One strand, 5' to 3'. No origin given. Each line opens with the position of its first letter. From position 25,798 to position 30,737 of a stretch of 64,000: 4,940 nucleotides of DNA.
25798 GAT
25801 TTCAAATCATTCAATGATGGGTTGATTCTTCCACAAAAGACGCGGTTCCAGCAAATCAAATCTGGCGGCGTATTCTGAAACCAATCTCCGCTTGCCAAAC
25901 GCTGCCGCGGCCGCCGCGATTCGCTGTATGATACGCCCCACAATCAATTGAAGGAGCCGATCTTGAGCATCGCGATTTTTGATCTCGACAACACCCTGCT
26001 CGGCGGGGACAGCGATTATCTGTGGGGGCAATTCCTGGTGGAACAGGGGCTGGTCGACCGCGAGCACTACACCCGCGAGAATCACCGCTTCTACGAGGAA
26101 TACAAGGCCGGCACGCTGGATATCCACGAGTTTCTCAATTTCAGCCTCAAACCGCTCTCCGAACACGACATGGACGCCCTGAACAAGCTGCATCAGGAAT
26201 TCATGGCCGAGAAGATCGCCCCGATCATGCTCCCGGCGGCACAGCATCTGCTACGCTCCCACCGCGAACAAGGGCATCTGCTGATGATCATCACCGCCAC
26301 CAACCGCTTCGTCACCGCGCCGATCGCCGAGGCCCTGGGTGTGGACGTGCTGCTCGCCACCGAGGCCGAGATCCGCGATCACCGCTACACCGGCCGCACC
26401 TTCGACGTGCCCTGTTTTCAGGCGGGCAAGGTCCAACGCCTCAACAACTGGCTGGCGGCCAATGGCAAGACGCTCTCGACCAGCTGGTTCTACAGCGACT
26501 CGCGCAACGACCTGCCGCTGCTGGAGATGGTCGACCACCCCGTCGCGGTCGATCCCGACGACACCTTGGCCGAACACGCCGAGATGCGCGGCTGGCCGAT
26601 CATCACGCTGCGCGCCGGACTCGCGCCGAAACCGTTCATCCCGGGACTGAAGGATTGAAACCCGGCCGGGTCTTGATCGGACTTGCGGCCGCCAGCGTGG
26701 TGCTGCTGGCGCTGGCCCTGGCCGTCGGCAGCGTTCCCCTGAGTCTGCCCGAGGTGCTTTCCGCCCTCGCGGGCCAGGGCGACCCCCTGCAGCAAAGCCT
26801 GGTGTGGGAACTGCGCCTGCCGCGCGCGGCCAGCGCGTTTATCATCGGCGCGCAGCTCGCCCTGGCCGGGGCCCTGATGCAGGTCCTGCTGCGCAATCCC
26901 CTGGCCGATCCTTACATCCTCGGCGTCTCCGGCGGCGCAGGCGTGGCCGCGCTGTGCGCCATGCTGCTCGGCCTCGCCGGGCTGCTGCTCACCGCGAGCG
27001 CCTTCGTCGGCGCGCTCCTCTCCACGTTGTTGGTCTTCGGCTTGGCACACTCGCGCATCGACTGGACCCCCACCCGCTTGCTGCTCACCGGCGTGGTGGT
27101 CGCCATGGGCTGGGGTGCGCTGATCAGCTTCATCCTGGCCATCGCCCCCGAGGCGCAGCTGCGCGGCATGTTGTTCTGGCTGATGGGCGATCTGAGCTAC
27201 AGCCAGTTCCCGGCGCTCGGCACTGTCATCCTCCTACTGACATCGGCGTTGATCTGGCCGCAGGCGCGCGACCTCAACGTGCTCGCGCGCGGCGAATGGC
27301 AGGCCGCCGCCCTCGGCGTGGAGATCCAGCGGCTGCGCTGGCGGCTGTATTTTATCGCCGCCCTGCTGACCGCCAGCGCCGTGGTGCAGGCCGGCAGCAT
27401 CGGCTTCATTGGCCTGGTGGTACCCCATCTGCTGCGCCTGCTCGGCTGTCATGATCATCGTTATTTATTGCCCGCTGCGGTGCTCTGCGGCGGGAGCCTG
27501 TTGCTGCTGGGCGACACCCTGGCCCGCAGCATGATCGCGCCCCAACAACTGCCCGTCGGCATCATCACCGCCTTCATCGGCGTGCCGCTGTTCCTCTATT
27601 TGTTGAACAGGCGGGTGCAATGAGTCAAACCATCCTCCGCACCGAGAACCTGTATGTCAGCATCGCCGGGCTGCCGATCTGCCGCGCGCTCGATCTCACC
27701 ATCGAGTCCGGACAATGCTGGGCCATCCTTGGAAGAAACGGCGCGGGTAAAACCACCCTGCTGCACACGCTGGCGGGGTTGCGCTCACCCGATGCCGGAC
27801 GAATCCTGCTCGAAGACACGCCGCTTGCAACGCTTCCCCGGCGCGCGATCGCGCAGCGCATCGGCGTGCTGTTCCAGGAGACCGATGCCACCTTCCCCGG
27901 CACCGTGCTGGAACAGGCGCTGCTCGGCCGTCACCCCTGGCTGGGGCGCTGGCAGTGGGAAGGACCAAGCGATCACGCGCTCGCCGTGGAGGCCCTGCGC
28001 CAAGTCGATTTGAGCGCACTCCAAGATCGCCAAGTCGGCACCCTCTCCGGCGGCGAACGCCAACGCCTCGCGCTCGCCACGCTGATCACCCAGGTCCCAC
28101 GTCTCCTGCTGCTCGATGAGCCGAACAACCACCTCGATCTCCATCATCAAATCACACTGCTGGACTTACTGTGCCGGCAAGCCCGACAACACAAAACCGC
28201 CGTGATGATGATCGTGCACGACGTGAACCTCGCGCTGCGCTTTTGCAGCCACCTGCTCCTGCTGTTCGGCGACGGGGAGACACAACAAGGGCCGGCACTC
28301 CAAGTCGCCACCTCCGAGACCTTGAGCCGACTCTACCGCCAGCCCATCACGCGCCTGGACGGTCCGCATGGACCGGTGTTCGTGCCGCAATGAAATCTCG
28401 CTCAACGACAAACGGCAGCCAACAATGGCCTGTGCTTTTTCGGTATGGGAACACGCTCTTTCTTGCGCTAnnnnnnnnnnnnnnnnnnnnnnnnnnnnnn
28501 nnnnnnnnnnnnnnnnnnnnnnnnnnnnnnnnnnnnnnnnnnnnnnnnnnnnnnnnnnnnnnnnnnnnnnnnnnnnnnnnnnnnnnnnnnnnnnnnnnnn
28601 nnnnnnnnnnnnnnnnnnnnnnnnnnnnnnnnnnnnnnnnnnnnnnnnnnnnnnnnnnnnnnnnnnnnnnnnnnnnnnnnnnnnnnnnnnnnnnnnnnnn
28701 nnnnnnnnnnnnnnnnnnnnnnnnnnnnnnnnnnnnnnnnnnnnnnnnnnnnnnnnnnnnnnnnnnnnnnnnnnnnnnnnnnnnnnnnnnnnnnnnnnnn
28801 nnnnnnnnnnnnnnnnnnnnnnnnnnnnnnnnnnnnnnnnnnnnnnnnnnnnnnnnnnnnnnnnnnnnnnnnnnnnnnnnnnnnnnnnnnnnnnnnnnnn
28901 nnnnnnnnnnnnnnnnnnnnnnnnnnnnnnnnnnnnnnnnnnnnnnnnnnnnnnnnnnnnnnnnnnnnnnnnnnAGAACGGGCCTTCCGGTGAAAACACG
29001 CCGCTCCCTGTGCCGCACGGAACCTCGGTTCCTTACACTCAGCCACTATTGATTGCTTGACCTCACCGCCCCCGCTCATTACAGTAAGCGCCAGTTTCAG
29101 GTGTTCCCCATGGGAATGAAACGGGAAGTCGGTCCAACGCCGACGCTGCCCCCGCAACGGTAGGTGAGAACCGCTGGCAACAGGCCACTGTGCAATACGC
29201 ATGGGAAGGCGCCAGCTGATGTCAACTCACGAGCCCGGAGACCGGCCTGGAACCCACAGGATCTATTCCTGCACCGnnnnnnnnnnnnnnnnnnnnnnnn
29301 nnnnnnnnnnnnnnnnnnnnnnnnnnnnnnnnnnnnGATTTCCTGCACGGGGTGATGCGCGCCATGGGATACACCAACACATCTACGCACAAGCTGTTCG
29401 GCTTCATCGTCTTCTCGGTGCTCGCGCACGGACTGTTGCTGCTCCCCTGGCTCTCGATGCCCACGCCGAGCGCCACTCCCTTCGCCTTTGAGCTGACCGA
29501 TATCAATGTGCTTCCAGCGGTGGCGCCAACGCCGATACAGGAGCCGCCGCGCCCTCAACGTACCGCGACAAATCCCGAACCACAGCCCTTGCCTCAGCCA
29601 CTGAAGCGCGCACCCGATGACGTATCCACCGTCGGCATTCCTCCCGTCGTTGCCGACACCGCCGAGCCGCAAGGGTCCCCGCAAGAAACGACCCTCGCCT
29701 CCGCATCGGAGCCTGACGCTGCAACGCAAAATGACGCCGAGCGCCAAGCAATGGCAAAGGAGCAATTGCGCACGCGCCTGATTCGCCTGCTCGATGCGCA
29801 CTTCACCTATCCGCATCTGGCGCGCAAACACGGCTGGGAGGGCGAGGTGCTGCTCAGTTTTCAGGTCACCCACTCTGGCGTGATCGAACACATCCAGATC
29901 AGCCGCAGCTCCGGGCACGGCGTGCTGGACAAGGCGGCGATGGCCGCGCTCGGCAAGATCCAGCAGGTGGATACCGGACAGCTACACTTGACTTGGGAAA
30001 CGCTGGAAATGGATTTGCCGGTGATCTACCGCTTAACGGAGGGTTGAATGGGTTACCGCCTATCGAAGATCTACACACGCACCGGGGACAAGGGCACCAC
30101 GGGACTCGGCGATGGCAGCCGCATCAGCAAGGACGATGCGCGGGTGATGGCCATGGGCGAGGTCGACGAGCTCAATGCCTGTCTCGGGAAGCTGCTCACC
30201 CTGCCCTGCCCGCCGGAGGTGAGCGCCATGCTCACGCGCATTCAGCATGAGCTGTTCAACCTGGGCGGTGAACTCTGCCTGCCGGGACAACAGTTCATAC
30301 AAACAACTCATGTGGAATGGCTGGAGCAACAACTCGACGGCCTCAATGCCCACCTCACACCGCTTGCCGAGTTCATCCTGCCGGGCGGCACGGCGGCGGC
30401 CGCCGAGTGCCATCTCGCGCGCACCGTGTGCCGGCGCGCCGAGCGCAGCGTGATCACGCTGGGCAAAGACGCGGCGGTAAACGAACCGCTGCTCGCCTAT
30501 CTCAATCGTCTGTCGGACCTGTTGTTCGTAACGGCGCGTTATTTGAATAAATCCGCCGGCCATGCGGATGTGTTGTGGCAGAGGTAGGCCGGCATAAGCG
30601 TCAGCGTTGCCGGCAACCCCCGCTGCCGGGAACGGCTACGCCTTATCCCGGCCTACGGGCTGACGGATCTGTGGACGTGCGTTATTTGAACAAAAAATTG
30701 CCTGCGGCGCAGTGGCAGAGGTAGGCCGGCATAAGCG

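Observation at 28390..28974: Orphan Tsi1/Tai1-like T6SS immunity gene wedged into a B12-uptake cluster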

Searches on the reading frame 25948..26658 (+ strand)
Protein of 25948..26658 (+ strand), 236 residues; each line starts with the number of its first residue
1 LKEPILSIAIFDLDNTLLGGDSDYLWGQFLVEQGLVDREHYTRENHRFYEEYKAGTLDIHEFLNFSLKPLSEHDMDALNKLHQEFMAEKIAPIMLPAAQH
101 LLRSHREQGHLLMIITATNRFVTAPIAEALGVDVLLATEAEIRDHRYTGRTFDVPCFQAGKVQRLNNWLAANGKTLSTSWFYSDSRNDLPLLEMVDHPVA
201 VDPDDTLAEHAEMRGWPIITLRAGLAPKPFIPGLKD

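Call 34: search_protein_families(library=pfam, proteins=[window:25948-26658:+], max_evalue=0.001)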
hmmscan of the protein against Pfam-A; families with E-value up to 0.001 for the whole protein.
window:25948-26658:+ (236 aa): 2 families
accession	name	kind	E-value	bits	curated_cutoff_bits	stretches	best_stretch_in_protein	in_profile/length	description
PF12710.13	HAD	-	5.9e-39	134.9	27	1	9-193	1-189/189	haloacid dehalogenase-like hydrolase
PF00702.32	Hydrolase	-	9.9e-07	29.8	26.4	1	8-192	3-187/191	haloacid dehalogenase-like hydrolase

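Call 68: search_protein_families(library=ncbifam, proteins=[window:25948-26658:+], max_evalue=0.00001)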
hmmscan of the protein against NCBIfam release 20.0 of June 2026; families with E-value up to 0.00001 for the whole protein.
window:25948-26658:+ (236 aa): 6 families
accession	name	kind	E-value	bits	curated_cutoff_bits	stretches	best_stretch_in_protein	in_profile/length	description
NF052360.1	HolPasePseu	equivalog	1.6e-102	341.7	280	1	7-222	2-218/218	histidinol-phosphatase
NF052359.1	HolPaseNeis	equivalog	4.5e-73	245.6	400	1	8-221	3-220/221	histidinol-phosphatase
TIGR01490.1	HAD-SF-IB-hyp1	subfamily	4.7e-42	144.5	98.3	1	8-205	1-200/202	HAD-IB family hydrolase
TIGR01488.1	HAD-SF-IB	subfamily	7.8e-28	97.6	45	1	9-195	2-177/177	HAD-IB family phosphatase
TIGR00338.1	serB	equivalog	9e-07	28.7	144.15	1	56-213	55-205/219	phosphoserine phosphatase SerB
TIGR01491.1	HAD-SF-IB-PSPlk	hypoth_equivalog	8.5e-06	25.6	151.9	0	7-209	5-196/201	phosphoserine phosphatase-like hydrolase, archaeal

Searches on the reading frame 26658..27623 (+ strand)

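Call 34: search_protein_families(library=pfam, proteins=[window:26658-27623:+], max_evalue=0.001)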
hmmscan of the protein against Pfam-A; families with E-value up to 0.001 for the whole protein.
window:26658-27623:+ (321 aa): 1 family
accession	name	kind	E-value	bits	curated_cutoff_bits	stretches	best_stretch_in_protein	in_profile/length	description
PF01032.23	FecCD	-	3.7e-86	289.4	26.5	1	14-318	3-311/311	FecCD transport family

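Call 68: search_protein_families(library=ncbifam, proteins=[window:26658-27623:+], max_evalue=0.00001)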
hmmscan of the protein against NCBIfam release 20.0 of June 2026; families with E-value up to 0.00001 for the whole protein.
window:26658-27623:+ (321 aa): 16 families
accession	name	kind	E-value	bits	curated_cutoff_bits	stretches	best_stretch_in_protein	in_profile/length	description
NF003001.0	PRK03784.1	equivalog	2e-75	254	334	1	4-319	17-328/332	vitamin B12 ABC transporter permease BtuC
NF007081.0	PRK09535.1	equivalog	4e-72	243.5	461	1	15-319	60-361/366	vitamin B12 ABC transporter permease BtuC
TIGR03869.1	F420-0_ABCperm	hypoth_equivalog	3e-71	240.4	437.35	1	41-319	41-321/325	putative F420-0 ABC transporter permease subunit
NF007867.0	PRK10577.1-3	subfamily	7.2e-61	206.4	849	1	5-319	389-705/710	Fe(3+)-hydroxamate ABC transporter permease FhuB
NF007871.0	PRK10577.2-2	equivalog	8e-61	206.4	899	1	9-319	364-676/679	Fe(3+)-hydroxamate ABC transporter permease FhuB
NF007299.0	PRK09777.1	equivalog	3.5e-56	190.8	406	1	7-318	7-316/318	Fe(3+) dicitrate ABC transporter permease subunit FecD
NF008407.0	PRK11228.1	equivalog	1.4e-52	178.7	396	1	16-319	19-329/330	iron-dicitrate ABC transporter permease FecC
NF007866.0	PRK10577.1-2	equivalog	7.2e-52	176.6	554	1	38-319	380-663/666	Fe(3+)-hydroxamate ABC transporter permease FhuB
NF007872.0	PRK10577.2-3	equivalog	6e-50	170.3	727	1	7-317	16-329/676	Fe(3+)-hydroxamate ABC transporter permease FhuB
NF007760.0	PRK10441.1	equivalog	1.1e-46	159.5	428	1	8-319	15-329/335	Fe(3+)-siderophore ABC transporter permease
NF007873.0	PRK10577.2-4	equivalog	3.3e-43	148.4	1012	1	4-317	327-641/646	Fe(3+)-hydroxamate ABC transporter permease FhuB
NF007759.0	PRK10440.1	equivalog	6.4e-43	147.2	422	1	9-316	15-323/330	iron-enterobactin ABC transporter permease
NF007869.0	PRK10577.1-6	equivalog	5.4e-42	144.1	954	1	9-316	384-691/703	Fe(3+)-hydroxamate ABC transporter permease FhuB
NF007868.0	PRK10577.1-5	equivalog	1.5e-40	139.3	943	1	37-319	382-664/666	Fe(3+)-hydroxamate ABC transporter permease FhuB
NF007870.0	PRK10577.2-1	equivalog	4.5e-40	137.9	1355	1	9-318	361-672/678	Fe(3+)-hydroxamate ABC transporter permease FhuB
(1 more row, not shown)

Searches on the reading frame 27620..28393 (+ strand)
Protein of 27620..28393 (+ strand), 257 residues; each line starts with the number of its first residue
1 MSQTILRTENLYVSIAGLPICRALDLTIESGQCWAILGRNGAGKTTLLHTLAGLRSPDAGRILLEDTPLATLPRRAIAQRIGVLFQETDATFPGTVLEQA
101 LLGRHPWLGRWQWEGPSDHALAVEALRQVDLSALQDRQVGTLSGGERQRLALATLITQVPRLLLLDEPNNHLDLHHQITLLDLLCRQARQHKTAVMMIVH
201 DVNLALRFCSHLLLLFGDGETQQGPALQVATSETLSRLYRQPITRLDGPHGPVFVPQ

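Call 34: search_protein_families(library=pfam, proteins=[window:27620-28393:+], max_evalue=0.001)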
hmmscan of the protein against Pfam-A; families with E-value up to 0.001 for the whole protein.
window:27620-28393:+ (257 aa): 3 families
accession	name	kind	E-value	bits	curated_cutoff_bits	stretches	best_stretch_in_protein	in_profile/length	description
PF00005.33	ABC_tran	-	4.7e-33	115.1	25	1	23-169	3-136/137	ABC transporter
PF13304.12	AAA_21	-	1.2e-09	39.1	27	1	125-192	221-290/304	AAA domain, putative AbiEii toxin, Type IV TA system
PF02463.25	SMC_N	-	2.2e-05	24.4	40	1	33-195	26-194/220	RecF/RecN/SMC N terminal domain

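Call 68: search_protein_families(library=ncbifam, proteins=[window:27620-28393:+], max_evalue=0.00001)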
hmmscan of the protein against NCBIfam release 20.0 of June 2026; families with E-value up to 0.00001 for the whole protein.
window:27620-28393:+ (257 aa): 183 families (the best 25 are shown)
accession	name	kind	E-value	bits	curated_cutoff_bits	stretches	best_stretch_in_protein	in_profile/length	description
NF010068.0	PRK13548.1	equivalog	2.9e-59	200.3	261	1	3-245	3-246/261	heme ABC transporter ATP-binding protein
TIGR03873.1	F420-0_ABC_ATP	hypoth_equivalog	3e-59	200.4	372.4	1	6-250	2-245/256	putative F420-0 ABC transporter ATP-binding protein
NF007082.0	PRK09536.1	equivalog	1.6e-52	179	537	1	6-237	4-234/402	corrinoid ABC transporter ATPase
NF007863.0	PRK10575.1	equivalog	9e-49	166.1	433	1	2-252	8-258/265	Fe3+-hydroxamate ABC transporter ATP-binding protein FhuC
NF008409.0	PRK11231.1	equivalog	2.2e-47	161.6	375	1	5-239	2-235/255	Fe(3+) dicitrate ABC transporter ATP-binding protein FecE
NF010067.0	PRK13547.1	equivalog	3.1e-42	144.7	374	1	6-256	2-271/272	heme ABC transporter ATP-binding protein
NF053840.1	MnTportMntADein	equivalog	1.9e-41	142.2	400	1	6-233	2-223/240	manganese ABC transporter ATP-binding protein MntA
NF007606.0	PRK10253.1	equivalog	3.1e-40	138.2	497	1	3-249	5-251/266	iron-enterobactin ABC transporter ATP-binding protein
NF052485.1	sider_ATP_EitC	equivalog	1.2e-39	136.3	485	1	8-237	5-230/251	siderophore ABC transporter ATP-binding protein EitC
NF040873.1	AztA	equivalog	1.8e-39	135.3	220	1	17-207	4-184/191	zinc ABC transporter ATP-binding protein AztA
TIGR02315.1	ABC_phnC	equivalog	3e-36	125.1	266.1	1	7-239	3-242/243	phosphonate ABC transporter ATP-binding protein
TIGR03771.1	anch_rpt_ABC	equivalog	8.9e-34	117.1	268.8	1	27-218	2-189/223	anchored repeat-type ABC transporter ATP-binding subunit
TIGR02868.1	CydC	equivalog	2.2e-32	112.4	329.05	1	7-201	336-529/530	thiol reductant ABC exporter subunit CydC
NF002981.0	PRK03695.1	equivalog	1e-31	110.2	281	1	24-247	19-242/253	vitamin B12 ABC transporter ATP-binding protein BtuD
NF007739.0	PRK10419.1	subfamily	1.1e-31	110.3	354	1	20-215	27-225/268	nickel ABC transporter ATP-binding protein NikE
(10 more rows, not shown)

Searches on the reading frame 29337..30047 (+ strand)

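Call 34: search_protein_families(library=pfam, proteins=[window:29337-30047:+], max_evalue=0.001)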
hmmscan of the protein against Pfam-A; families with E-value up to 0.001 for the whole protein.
window:29337-30047:+ (236 aa): 2 families
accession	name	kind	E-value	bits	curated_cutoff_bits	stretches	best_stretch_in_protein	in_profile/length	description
PF03544.19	TonB_C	-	3.9e-15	56.5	24.6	1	155-233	2-79/79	Gram-negative bacterial TonB protein C-terminal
PF13103.11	TonB_2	-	0.00061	20.3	22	0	170-210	27-67/85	TonB C terminal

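Call 68: search_protein_families(library=ncbifam, proteins=[window:29337-30047:+], max_evalue=0.00001)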
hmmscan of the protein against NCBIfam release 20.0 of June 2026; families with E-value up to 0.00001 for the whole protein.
window:29337-30047:+ (236 aa): 4 families
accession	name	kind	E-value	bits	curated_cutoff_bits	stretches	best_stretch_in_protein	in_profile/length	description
TIGR01352.1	tonB_Cterm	subfamily_domain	1.5e-13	50.8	27.1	1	158-210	3-55/76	TonB family protein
NF008084.0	PRK10819.1-5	equivalog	8e-07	29.2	315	1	42-191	59-206/249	TonB system transport protein TonB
NF008082.0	PRK10819.1-3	equivalog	7.3e-06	26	265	0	39-201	38-211/242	TonB system transport protein TonB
NF008081.0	PRK10819.1-2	equivalog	8.5e-06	25.9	377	0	58-204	69-210/240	TonB system transport protein TonB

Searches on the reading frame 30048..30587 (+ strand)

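Call 34: search_protein_families(library=pfam, proteins=[window:30048-30587:+], max_evalue=0.001)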
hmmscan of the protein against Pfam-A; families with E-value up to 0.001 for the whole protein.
window:30048-30587:+ (179 aa): 1 family
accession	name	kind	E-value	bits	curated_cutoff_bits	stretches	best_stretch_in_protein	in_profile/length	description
PF01923.23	Cob_adeno_trans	-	9.8e-60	201.9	24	1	8-166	1-171/171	Cobalamin adenosyltransferase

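Call 68: search_protein_families(library=ncbifam, proteins=[window:30048-30587:+], max_evalue=0.00001)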
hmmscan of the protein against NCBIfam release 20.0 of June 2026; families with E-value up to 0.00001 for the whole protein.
window:30048-30587:+ (179 aa): 1 family
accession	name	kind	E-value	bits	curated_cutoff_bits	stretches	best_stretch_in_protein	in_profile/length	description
TIGR00636.1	PduO_Nterm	equivalog_domain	3e-61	206.1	108.45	1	9-178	1-171/171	cob(I)yrinic acid a,c-diamide adenosyltransferase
